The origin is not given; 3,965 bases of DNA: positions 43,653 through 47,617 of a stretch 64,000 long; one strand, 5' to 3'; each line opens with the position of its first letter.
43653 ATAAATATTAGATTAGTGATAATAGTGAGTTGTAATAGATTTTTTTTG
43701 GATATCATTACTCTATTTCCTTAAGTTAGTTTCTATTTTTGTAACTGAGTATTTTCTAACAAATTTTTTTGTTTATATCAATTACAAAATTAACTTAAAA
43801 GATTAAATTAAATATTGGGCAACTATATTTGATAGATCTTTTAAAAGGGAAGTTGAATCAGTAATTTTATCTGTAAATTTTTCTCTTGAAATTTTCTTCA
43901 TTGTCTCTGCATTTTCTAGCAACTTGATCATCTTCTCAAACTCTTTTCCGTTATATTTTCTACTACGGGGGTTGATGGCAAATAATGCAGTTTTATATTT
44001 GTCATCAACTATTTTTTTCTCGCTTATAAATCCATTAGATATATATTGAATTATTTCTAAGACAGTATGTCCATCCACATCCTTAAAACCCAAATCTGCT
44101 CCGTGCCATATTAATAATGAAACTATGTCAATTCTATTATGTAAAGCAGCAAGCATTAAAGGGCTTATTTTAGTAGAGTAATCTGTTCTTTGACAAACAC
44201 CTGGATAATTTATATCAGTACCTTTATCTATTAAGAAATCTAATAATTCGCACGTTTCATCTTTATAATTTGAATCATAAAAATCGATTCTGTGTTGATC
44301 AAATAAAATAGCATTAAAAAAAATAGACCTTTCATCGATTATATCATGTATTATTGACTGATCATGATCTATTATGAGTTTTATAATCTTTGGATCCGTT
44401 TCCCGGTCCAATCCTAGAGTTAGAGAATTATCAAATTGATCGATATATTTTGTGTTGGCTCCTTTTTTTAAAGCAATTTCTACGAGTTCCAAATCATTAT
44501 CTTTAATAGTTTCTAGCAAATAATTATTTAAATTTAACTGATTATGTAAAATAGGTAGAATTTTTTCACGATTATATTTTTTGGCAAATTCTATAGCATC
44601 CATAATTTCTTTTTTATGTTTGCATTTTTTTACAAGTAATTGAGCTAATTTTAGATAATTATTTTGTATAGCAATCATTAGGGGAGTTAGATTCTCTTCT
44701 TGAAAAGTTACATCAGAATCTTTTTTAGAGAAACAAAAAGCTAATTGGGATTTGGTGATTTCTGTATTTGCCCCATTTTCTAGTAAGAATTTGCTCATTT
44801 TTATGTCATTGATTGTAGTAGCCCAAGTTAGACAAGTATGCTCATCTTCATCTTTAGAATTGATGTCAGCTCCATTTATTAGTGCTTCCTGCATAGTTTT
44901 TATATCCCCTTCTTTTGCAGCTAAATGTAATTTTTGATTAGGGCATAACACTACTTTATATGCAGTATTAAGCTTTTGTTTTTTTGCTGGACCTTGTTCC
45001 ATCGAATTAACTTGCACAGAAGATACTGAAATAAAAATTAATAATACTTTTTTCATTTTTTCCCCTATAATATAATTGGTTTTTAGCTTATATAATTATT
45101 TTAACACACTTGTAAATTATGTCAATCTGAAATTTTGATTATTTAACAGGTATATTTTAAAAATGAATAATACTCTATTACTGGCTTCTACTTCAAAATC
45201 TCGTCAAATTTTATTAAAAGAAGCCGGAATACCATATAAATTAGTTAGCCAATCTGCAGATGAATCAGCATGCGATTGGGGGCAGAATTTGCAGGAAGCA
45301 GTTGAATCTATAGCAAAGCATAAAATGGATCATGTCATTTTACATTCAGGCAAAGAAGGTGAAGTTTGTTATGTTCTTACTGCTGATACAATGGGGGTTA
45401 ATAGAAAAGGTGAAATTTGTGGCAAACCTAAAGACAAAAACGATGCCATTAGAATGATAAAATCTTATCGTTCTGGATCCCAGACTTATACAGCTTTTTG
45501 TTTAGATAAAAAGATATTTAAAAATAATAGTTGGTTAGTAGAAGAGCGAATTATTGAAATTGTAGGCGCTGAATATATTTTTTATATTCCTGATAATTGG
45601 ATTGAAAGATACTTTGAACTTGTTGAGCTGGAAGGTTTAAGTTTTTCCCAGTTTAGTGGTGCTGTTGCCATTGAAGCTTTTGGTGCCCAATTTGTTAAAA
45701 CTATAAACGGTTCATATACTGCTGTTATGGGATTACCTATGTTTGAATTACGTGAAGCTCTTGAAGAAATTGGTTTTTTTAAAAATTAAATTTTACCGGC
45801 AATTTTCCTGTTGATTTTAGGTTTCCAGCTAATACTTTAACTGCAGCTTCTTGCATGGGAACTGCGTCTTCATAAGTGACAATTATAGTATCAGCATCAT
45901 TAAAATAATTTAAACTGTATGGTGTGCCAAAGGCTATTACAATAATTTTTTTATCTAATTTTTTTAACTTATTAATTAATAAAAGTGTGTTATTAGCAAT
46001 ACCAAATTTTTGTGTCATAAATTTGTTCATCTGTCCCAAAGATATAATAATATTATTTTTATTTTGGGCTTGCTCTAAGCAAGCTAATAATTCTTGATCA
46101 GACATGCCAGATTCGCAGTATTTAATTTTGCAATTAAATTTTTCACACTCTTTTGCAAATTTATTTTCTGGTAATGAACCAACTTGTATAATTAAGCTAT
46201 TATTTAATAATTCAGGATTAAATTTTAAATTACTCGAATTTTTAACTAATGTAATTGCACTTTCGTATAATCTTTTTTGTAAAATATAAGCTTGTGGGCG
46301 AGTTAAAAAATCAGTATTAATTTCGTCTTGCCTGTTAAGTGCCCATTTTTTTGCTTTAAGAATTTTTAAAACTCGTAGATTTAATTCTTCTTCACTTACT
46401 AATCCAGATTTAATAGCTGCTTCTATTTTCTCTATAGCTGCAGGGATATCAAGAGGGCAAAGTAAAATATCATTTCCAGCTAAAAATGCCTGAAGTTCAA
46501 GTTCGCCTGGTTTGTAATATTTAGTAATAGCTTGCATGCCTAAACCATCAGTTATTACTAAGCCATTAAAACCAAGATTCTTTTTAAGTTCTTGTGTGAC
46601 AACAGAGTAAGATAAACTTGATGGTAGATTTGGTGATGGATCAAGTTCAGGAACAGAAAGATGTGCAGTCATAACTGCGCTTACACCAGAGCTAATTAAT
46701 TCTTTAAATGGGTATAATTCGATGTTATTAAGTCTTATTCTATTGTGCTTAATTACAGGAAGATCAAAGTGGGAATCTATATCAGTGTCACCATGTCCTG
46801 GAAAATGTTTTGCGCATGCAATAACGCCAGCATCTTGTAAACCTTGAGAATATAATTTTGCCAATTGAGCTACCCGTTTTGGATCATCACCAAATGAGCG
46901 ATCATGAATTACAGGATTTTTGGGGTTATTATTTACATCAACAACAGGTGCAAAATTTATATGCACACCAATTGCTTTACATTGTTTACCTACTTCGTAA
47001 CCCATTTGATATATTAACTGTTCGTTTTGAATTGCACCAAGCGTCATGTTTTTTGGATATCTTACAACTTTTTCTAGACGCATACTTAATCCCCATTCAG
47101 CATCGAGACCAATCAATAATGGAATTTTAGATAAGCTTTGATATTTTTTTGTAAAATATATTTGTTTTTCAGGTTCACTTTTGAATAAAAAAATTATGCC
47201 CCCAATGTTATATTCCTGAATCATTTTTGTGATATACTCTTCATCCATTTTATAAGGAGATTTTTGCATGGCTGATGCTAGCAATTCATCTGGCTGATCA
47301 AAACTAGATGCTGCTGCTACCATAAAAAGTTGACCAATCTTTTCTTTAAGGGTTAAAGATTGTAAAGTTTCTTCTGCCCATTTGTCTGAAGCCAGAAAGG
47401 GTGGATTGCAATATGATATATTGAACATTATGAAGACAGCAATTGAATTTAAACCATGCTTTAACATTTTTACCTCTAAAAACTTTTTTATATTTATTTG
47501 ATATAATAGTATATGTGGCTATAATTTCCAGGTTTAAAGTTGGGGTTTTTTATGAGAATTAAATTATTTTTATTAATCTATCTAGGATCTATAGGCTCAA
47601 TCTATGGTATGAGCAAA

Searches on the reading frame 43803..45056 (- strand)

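Call 21: search_protein_families(library=pfam, proteins=[window:43803-45056:-], max_evalue=0.001)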
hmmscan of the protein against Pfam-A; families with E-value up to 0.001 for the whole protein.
window:43803-45056:- (417 aa): 6 families
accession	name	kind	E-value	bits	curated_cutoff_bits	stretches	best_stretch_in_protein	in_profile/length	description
PF00023.36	Ank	-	3.9e-22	77.5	21.1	1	298-326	4-32/33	Ankyrin repeat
PF12796.13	Ank_2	-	6.1e-22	78.4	27.3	2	43-147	1-84/90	Ankyrin repeats (3 copies)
PF13637.12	Ank_4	-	8.8e-18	64.4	22.7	1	43-92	1-50/50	Ankyrin repeats (many copies)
PF13606.12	Ank_3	-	1.5e-14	52.9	22.3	0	297-322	3-28/30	Ankyrin repeat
PF13857.12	Ank_5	-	1.1e-11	45.3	27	1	298-335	18-55/56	Ankyrin repeats (many copies)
PF23745.1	ANK_LRRK2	-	1.3e-06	28.7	27.5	0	43-117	35-109/130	LRRK2 ANK repeat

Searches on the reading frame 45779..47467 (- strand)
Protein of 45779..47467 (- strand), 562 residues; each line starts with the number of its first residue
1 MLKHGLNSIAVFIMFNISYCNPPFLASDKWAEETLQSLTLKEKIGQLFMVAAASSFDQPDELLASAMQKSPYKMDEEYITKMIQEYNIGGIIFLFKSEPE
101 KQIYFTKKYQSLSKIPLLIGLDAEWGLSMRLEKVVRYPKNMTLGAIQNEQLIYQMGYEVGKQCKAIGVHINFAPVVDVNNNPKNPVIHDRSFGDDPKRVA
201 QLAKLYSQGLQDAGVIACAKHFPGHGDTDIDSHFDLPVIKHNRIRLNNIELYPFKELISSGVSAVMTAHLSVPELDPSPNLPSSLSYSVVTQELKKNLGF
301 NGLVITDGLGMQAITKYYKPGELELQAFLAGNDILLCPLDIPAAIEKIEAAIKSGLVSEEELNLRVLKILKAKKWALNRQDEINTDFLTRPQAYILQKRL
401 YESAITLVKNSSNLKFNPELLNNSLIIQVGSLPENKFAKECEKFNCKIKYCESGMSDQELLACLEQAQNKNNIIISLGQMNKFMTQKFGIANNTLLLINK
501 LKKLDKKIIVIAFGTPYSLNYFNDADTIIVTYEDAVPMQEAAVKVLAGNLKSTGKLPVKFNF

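Call 21: search_protein_families(library=pfam, proteins=[window:45779-47467:-], max_evalue=0.001)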
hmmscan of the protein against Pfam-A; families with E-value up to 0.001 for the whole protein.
window:45779-47467:- (562 aa): 2 families
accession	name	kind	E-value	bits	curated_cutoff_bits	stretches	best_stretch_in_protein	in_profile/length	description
PF00933.27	Glyco_hydro_3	-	1.8e-81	274.5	27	1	39-371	1-315/316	Glycosyl hydrolase family 3 N terminal domain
PF01915.27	Glyco_hydro_3_C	-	2.8e-05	24.6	31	1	457-560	59-169/200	Glycosyl hydrolase family 3 C-terminal domain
